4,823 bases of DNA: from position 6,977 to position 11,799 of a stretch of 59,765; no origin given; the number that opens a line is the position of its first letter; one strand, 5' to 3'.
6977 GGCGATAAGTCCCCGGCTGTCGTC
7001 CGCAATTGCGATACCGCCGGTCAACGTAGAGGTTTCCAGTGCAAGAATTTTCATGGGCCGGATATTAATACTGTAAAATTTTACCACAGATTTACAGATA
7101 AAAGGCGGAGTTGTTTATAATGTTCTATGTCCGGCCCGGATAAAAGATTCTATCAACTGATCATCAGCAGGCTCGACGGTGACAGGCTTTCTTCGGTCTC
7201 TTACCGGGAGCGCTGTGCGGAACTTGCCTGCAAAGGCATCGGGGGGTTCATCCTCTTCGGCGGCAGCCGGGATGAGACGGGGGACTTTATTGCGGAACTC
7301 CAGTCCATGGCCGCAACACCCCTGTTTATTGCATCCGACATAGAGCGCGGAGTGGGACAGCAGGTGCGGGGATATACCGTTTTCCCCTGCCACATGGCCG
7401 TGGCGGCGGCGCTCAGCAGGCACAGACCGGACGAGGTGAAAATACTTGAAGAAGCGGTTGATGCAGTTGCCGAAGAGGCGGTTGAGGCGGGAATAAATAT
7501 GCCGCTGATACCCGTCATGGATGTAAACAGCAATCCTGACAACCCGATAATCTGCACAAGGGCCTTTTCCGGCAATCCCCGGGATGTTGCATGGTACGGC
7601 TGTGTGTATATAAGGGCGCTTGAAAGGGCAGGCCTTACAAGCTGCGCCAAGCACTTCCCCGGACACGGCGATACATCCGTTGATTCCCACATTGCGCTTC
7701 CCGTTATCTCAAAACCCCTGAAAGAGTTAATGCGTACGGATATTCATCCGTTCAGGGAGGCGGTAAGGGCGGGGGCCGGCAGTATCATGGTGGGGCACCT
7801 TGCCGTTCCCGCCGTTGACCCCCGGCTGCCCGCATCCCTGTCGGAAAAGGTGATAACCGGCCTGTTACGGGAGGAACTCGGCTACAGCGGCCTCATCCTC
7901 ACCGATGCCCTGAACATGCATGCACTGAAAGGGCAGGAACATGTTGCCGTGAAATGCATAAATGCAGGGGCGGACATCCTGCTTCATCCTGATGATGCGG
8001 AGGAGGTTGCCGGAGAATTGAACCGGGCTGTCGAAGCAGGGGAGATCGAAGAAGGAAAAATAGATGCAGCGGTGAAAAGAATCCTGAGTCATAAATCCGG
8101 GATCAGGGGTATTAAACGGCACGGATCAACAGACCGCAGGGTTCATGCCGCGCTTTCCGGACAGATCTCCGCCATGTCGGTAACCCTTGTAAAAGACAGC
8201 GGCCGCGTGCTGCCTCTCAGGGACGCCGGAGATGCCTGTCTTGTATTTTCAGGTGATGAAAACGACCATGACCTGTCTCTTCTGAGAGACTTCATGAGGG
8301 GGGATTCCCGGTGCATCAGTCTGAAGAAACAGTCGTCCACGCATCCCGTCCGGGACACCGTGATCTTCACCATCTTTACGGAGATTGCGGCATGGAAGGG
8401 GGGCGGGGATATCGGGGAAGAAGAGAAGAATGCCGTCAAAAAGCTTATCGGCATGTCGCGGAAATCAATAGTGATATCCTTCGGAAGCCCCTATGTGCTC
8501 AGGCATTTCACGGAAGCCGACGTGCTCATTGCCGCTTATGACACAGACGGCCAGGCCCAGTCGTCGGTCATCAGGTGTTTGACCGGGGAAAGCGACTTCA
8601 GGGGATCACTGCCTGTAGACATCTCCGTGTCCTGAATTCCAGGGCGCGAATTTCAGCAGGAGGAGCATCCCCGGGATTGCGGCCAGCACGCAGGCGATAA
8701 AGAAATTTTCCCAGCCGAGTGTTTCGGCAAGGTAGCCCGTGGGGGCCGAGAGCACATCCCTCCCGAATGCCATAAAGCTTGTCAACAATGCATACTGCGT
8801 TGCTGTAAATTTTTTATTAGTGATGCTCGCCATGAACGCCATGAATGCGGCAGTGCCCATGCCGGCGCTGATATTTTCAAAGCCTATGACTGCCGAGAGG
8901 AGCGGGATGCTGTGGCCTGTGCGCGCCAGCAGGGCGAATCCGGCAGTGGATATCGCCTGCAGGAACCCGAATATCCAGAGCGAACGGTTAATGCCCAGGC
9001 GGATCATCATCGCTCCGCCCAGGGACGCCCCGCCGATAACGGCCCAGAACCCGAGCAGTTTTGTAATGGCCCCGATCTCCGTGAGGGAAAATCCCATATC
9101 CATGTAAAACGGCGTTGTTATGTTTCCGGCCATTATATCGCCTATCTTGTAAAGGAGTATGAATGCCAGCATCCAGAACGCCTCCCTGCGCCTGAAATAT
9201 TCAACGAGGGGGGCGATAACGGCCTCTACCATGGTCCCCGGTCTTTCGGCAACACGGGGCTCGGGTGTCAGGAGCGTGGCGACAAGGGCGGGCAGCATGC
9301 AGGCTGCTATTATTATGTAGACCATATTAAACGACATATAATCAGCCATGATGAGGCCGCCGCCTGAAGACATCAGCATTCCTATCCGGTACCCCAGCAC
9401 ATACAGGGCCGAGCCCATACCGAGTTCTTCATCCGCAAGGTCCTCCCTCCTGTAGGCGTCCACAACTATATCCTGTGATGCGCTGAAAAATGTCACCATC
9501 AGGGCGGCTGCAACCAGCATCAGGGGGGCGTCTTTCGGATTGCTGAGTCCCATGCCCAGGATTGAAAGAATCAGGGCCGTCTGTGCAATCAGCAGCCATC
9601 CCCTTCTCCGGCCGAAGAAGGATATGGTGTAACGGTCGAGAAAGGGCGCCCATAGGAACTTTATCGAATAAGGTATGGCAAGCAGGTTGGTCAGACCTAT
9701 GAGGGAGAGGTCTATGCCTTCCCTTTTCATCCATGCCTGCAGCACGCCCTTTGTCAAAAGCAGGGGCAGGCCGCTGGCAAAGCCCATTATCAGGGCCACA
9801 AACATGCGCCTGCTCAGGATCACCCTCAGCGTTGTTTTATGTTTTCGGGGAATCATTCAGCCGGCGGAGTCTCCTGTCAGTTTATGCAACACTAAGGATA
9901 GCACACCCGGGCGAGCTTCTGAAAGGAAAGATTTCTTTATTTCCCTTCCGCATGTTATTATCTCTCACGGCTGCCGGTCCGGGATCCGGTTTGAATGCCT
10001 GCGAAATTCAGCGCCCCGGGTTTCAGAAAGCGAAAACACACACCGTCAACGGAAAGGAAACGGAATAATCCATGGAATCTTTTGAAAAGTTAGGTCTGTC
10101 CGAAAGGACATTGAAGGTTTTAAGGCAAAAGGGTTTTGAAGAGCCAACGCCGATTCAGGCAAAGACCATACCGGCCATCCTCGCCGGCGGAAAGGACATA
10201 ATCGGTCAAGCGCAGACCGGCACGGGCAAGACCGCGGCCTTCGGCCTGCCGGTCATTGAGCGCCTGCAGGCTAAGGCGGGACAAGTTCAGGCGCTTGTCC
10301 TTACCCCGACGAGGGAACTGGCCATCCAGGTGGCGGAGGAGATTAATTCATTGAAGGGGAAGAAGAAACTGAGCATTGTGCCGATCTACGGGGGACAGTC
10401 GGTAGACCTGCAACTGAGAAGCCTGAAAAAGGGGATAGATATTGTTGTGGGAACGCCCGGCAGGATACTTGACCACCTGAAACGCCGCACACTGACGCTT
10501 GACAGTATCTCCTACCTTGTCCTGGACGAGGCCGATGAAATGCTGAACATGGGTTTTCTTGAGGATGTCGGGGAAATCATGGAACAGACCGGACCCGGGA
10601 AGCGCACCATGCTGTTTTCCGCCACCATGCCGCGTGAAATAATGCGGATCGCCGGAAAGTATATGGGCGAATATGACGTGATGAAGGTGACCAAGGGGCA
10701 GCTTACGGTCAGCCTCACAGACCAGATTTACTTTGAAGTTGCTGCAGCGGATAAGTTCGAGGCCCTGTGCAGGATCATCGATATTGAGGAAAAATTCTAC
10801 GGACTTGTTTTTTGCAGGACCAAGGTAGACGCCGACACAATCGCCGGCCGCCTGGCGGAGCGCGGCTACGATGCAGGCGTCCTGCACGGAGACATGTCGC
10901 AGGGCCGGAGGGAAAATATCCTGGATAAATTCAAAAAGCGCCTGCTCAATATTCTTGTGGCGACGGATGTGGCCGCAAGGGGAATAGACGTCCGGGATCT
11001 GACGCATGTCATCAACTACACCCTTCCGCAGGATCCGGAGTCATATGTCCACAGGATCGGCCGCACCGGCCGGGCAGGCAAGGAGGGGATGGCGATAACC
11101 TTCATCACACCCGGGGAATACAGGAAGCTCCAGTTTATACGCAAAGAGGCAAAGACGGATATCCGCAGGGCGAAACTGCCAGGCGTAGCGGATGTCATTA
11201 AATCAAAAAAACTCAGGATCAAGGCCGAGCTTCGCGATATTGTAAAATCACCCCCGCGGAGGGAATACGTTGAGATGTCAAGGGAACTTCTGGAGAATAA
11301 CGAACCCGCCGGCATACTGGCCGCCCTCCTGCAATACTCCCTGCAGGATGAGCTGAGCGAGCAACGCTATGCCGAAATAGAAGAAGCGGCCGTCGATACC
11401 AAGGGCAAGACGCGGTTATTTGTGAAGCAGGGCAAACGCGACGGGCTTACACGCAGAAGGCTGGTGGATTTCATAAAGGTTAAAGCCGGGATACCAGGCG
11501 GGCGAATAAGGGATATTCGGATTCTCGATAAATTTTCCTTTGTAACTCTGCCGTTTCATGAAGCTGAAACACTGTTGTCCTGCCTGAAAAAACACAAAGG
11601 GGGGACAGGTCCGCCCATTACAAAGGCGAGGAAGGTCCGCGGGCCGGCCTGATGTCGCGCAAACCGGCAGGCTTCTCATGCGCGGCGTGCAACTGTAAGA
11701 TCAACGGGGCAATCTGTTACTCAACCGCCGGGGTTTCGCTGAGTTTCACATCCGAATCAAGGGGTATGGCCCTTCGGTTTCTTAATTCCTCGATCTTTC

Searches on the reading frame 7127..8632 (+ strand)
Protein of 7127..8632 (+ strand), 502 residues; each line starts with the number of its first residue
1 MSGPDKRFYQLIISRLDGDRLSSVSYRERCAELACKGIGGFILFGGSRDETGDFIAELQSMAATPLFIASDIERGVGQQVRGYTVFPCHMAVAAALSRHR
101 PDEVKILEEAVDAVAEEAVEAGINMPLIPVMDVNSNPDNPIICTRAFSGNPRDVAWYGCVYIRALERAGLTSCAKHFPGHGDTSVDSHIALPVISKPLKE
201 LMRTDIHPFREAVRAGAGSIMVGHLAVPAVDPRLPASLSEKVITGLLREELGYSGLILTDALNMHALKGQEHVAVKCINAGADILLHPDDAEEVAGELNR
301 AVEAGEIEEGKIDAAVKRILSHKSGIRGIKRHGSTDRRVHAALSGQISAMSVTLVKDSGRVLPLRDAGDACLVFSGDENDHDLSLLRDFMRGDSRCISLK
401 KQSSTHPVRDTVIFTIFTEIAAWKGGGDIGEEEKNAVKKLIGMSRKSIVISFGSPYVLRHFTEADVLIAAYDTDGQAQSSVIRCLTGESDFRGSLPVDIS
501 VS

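Call 41: search_protein_families(library=ncbifam, proteins=[window:7127-8632:+], max_evalue=0.00001)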
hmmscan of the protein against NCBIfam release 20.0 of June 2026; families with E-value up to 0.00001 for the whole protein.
window:7127-8632:+ (502 aa): 8 families
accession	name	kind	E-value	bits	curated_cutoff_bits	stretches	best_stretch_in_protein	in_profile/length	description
NF003740.0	PRK05337.1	equivalog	9.3e-48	163.1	207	1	32-319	21-311/340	beta-N-acetylhexosaminidase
NF052329.1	XyloArabinsidase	equivalog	5.5e-21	74.3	1050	1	84-366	109-391/750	beta-xylosidase/alpha-l-arabinosidase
NF052331.1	Bet13-16Glucosase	equivalog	9.7e-21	73.6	1330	1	60-366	71-381/750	exo-beta-d-1,3/1,6-glucosidase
NF052330.1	BetGlucosiCelf0468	equivalog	1.2e-13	50.2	1300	1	83-366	54-332/817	beta-d-glucosidase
NF011678.0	PRK15098.1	equivalog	1.4e-13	50.2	666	1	60-373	100-416/765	beta-glucosidase BglX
NF041776.1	xylosidase_Xyl3A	equivalog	3.7e-12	45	1250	1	170-380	164-385/846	xylan 1,4-beta-xylosidase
NF041579.1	betaxyl_Flavo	equivalog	2.9e-09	35.7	1350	1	79-365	78-378/716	beta-xylosidase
NF041610.1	alph_arabinopyran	equivalog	3.1e-09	35.6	1300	1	96-367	67-321/738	exo-alpha-(1->6)-L-arabinopyranosidase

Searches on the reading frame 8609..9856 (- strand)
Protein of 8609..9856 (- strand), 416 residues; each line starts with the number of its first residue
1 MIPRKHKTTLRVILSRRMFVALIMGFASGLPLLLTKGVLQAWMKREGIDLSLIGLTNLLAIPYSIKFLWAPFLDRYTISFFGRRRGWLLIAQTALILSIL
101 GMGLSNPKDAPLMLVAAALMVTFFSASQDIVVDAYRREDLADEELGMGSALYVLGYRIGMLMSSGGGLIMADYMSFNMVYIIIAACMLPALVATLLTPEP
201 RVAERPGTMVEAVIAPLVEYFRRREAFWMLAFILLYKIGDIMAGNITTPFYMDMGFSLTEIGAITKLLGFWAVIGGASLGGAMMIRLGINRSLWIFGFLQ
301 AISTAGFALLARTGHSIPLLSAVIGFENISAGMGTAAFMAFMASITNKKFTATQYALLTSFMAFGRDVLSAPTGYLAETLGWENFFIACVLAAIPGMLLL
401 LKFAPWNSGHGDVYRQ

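Call 63: search_protein_families(library=pfam, proteins=[window:8609-9856:-], max_evalue=0.0001)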
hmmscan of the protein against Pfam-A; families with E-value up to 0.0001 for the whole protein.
window:8609-9856:- (416 aa): 3 families
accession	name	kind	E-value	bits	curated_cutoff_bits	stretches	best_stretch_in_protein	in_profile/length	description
PF07690.21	MFS_1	-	4.6e-24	85.4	33.4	1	22-365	2-342/347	Major Facilitator Superfamily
PF13000.13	Acatn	-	1.3e-09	37.6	23.7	1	21-172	5-179/546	Acetyl-coenzyme A transporter 1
PF03092.22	BT1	-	1.5e-06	27.7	22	1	36-211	9-187/432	BT1 family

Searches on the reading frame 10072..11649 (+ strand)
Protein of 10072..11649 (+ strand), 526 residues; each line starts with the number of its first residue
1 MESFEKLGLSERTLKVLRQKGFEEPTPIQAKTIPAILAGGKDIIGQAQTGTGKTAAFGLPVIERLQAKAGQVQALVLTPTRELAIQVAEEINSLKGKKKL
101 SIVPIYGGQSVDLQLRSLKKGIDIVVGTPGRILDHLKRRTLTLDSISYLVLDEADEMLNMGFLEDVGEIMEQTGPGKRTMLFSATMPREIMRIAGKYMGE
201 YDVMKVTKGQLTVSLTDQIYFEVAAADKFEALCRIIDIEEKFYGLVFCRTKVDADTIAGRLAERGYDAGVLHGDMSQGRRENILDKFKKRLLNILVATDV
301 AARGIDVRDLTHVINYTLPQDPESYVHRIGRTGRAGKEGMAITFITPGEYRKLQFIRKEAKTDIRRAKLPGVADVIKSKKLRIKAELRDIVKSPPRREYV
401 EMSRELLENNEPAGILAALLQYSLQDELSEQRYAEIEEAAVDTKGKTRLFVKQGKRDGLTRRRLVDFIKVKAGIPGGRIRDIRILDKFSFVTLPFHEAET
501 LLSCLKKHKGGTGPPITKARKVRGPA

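Call 41: search_protein_families(library=ncbifam, proteins=[window:10072-11649:+], max_evalue=0.00001)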
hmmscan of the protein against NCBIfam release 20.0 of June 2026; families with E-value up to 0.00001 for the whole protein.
window:10072-11649:+ (526 aa): 32 families (the best 25 are shown)
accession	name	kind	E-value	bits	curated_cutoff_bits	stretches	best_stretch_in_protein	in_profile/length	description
NF053631.1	RNA_helic_CshA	equivalog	1.7e-164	547.8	646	1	4-427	1-423/434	degradosome RNA helicase CshA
NF008744.0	PRK11776.1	equivalog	2.4e-123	412.1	524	1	2-374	4-375/460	ATP-dependent RNA helicase DbpA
NF008642.0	PRK11634.1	equivalog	1.1e-115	387.4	989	1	3-394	7-398/628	DEAD/DEAH family ATP-dependent RNA helicase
NF053710.1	RNA_heli_RhlE2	exception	2.8e-96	323.3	925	1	3-385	2-394/635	RNA helicase RhlE2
NF008394.0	PRK11192.1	equivalog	2.6e-95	319.8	507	1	2-367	3-373/441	ATP-dependent RNA helicase SrmB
NF007882.0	PRK10590.1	equivalog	1.1e-94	317.9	743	1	3-373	2-377/456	ATP-dependent RNA helicase RhlE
NF053711.1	RNA_heli_RhlE1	exception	6.5e-94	315.1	750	1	3-371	2-374/434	RNA helicase RhlE1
NF053636.1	DDHlcsCsdAPsy1082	equivalog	4.9e-92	309.1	890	1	3-375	4-377/512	DEAD/DEAH box helicase CsdA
NF003419.0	PRK04837.1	equivalog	3.7e-90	302.7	588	1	3-346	10-361/424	ATP-dependent RNA helicase RhlB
NF002340.1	PRK01297.1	equivalog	7.8e-86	288.2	564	1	3-350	2-358/372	ATP-dependent RNA helicase RhlB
NF003390.0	PRK04537.1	equivalog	1.2e-79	268.9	732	1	8-345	15-361/572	ATP-dependent RNA helicase RhlB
TIGR01389.1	recQ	equivalog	8.6e-21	74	640.2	1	217-382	199-370/591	DNA helicase RecQ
TIGR00614.1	recQ_fam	subfamily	3.4e-20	72.3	219.8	1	220-363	202-348/470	RecQ family ATP-dependent DNA helicase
NF010337.0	PRK13766.1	equivalog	1.7e-18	66.1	610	2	274-403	407-526/781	Hef nuclease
NF008279.0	PRK11057.1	equivalog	3.1e-16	58.9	1015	1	229-369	224-368/608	ATP-dependent DNA helicase RecQ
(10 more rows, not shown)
